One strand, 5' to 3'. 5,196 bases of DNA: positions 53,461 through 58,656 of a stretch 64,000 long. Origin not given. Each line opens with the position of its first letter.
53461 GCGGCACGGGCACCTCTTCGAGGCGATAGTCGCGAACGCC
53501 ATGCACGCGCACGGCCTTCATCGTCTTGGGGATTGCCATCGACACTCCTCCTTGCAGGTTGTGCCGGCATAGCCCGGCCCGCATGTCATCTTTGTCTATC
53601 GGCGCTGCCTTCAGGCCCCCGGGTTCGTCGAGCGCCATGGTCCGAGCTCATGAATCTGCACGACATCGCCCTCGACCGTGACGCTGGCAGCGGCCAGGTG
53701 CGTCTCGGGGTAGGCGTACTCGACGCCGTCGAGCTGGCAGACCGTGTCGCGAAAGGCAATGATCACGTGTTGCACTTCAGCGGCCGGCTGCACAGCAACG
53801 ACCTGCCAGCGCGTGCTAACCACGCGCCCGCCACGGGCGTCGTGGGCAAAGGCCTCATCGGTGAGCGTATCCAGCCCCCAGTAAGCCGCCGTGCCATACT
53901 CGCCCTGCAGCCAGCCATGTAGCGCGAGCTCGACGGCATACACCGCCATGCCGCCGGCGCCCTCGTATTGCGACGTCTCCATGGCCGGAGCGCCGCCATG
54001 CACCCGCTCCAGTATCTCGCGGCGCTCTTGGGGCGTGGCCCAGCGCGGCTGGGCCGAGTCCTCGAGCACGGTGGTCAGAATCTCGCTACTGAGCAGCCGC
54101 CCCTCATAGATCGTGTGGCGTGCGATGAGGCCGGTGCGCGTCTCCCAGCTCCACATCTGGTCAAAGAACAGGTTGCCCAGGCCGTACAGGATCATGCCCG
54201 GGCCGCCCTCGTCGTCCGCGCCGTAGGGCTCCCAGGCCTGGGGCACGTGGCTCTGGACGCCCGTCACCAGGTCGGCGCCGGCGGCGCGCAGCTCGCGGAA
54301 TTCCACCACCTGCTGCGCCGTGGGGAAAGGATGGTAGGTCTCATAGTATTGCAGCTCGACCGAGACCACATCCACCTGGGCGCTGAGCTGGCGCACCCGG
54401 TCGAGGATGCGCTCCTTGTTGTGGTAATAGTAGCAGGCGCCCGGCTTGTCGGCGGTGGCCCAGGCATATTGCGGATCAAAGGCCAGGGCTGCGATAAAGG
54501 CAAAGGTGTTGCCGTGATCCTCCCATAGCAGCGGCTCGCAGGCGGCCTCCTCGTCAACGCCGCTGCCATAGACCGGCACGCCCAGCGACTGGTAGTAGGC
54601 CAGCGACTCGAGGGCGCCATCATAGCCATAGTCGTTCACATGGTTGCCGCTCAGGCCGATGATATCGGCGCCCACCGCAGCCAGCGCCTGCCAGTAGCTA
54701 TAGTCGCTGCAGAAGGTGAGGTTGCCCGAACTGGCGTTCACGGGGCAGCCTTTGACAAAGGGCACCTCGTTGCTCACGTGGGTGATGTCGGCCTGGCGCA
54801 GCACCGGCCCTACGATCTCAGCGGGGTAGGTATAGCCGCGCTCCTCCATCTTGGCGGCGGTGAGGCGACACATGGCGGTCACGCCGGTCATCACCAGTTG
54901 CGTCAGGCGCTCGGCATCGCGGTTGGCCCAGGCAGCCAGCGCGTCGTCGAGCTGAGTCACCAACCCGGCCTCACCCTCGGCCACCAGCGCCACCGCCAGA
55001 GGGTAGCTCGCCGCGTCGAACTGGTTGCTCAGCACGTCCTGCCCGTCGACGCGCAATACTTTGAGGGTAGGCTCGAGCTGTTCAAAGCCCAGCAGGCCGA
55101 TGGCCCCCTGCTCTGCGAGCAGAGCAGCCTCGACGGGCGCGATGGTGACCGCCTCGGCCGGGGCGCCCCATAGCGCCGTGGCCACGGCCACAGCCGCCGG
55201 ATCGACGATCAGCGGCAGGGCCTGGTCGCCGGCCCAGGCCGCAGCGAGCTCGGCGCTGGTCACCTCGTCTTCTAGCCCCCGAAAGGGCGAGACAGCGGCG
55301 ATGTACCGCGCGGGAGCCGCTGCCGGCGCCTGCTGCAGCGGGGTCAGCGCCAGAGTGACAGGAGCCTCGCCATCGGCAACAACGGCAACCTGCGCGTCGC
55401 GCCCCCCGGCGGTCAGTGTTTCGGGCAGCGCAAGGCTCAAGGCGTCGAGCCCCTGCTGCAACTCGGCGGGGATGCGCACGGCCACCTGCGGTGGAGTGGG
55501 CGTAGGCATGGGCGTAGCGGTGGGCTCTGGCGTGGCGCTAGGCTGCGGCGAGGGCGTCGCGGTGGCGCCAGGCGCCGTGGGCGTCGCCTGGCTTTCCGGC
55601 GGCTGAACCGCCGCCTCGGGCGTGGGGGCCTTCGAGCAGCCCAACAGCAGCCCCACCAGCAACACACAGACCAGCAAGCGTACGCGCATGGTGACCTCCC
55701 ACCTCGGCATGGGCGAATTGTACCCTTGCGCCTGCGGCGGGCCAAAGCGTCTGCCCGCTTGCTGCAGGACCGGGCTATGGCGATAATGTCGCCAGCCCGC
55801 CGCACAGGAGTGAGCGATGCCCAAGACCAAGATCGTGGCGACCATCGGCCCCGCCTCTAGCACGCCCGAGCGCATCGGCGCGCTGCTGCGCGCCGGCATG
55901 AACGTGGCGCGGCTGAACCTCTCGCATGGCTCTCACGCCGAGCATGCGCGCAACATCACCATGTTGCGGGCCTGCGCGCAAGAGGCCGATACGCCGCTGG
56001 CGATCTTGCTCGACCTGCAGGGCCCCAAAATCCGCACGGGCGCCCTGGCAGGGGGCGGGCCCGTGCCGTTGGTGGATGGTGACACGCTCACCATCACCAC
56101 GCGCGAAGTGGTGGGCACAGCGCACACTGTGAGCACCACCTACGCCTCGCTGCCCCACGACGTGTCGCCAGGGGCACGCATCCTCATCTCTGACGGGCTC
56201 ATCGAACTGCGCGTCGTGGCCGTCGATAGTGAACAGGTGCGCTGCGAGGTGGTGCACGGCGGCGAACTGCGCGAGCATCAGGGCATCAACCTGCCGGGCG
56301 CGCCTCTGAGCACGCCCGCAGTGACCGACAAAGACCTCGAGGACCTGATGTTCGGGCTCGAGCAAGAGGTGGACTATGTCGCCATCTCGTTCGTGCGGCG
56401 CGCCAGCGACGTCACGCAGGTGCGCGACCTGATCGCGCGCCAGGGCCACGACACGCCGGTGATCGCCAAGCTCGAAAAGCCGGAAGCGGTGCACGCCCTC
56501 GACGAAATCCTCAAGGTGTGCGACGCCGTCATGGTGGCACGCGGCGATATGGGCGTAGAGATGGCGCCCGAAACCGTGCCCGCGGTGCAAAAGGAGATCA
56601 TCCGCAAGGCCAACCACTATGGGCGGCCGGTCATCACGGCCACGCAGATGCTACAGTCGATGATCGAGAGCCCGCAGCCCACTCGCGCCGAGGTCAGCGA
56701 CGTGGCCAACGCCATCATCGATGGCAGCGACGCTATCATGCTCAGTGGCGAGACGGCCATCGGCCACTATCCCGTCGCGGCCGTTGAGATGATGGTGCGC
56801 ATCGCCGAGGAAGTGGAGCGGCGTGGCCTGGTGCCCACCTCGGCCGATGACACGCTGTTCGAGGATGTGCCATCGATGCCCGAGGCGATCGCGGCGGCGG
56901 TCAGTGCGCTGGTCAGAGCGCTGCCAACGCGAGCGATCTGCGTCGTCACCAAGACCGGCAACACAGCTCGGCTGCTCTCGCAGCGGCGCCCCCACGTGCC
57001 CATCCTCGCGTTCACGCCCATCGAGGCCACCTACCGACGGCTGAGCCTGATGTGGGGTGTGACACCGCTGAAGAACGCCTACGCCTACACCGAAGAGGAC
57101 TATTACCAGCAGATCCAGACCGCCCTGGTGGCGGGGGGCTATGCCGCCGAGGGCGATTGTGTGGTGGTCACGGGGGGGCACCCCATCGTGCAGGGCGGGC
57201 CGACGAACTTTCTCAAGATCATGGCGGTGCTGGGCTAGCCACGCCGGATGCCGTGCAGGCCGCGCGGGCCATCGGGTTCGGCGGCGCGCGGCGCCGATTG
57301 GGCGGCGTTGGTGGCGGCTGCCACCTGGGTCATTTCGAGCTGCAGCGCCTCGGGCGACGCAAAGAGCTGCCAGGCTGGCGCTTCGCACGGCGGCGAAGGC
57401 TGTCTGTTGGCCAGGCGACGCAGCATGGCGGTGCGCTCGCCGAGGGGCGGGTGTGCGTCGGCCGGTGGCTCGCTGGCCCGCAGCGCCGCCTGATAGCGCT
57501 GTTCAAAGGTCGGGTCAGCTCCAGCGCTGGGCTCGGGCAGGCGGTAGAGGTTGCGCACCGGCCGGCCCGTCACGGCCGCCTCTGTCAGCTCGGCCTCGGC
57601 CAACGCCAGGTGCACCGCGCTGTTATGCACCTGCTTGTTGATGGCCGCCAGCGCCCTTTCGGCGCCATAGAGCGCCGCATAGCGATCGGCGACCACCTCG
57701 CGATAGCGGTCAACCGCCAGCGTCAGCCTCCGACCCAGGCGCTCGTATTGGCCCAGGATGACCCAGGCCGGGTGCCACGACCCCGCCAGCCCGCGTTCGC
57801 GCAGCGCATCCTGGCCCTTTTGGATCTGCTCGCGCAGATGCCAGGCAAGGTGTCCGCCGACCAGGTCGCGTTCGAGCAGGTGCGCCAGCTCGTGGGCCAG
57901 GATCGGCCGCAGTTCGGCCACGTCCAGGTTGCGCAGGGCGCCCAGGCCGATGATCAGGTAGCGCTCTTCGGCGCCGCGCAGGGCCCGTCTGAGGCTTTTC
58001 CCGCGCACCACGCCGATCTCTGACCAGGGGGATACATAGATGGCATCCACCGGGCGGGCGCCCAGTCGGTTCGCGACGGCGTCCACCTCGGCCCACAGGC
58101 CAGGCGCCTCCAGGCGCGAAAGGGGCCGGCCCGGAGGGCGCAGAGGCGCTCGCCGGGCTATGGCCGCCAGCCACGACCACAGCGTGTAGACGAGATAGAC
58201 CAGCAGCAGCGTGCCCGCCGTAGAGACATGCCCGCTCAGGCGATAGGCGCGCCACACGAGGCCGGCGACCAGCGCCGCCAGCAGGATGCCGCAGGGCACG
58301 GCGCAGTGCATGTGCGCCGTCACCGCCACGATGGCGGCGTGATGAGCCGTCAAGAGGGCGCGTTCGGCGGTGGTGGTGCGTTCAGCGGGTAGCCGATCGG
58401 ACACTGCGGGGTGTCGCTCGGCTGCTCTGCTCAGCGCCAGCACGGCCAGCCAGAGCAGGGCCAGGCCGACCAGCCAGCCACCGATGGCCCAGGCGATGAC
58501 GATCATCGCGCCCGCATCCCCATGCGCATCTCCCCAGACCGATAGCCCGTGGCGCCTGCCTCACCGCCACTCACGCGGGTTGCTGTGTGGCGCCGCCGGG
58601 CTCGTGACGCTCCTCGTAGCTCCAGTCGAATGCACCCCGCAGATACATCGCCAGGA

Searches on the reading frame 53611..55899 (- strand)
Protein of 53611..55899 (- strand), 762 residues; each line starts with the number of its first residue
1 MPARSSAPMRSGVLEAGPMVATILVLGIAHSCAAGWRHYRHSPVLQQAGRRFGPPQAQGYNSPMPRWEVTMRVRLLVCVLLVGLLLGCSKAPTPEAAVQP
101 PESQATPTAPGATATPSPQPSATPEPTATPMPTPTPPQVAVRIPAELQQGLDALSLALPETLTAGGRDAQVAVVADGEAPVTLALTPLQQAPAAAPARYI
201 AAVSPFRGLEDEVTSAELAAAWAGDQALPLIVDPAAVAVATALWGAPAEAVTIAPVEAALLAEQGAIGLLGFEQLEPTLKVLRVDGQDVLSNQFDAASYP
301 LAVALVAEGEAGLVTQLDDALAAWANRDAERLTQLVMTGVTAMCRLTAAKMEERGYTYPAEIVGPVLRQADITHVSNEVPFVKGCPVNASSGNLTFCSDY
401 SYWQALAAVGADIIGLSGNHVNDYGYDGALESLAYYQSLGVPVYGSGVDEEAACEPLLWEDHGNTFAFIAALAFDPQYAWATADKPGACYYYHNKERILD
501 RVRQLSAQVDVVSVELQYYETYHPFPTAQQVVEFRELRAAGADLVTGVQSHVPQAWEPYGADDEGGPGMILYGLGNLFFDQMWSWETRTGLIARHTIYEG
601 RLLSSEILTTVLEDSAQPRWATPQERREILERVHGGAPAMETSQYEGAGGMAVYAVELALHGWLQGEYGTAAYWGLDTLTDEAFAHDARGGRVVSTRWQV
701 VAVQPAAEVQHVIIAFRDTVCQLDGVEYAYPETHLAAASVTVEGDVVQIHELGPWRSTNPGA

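Call 20: search_protein_families(library=pfam, proteins=[window:53611-55899:-])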
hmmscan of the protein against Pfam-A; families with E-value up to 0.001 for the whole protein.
window:53611-55899:- (762 aa): 1 family
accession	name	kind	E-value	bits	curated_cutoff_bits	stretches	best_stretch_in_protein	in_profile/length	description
PF09587.15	PGA_cap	-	1.6e-37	129.9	27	1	335-581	2-255/255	Bacterial capsule synthesis protein PGA_cap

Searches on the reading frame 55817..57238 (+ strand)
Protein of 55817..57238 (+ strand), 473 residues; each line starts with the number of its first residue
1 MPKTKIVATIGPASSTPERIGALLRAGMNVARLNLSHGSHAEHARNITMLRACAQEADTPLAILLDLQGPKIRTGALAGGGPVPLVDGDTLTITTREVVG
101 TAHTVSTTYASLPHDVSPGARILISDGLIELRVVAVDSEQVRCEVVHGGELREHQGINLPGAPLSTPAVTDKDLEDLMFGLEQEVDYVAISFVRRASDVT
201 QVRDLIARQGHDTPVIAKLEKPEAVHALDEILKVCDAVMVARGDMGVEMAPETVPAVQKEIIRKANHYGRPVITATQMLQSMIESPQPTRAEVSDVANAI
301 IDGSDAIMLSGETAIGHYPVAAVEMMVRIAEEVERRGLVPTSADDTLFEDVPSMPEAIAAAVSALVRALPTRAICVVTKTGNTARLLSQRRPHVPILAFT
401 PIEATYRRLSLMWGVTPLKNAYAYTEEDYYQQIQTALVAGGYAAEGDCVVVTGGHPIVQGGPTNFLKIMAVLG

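Call 20: search_protein_families(library=pfam, proteins=[window:55817-57238:+])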
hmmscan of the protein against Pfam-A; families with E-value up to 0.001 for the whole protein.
window:55817-57238:+ (473 aa): 2 families
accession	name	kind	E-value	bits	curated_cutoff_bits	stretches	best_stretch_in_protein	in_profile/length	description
PF00224.27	PK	-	2.1e-122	408.7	30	1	2-323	2-328/328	Pyruvate kinase, barrel domain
PF02887.21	PK_C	-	1.6e-28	99.6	28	1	356-469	1-114/114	Pyruvate kinase, alpha/beta domain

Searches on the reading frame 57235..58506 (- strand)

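Call 20: search_protein_families(library=pfam, proteins=[window:57235-58506:-])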
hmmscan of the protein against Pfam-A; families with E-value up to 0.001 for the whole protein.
window:57235-58506:- (423 aa): 1 family
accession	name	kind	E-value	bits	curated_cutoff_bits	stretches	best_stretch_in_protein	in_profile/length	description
PF01435.24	Peptidase_M48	-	1.5e-07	31.9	20.3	1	189-364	54-184/186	Peptidase family M48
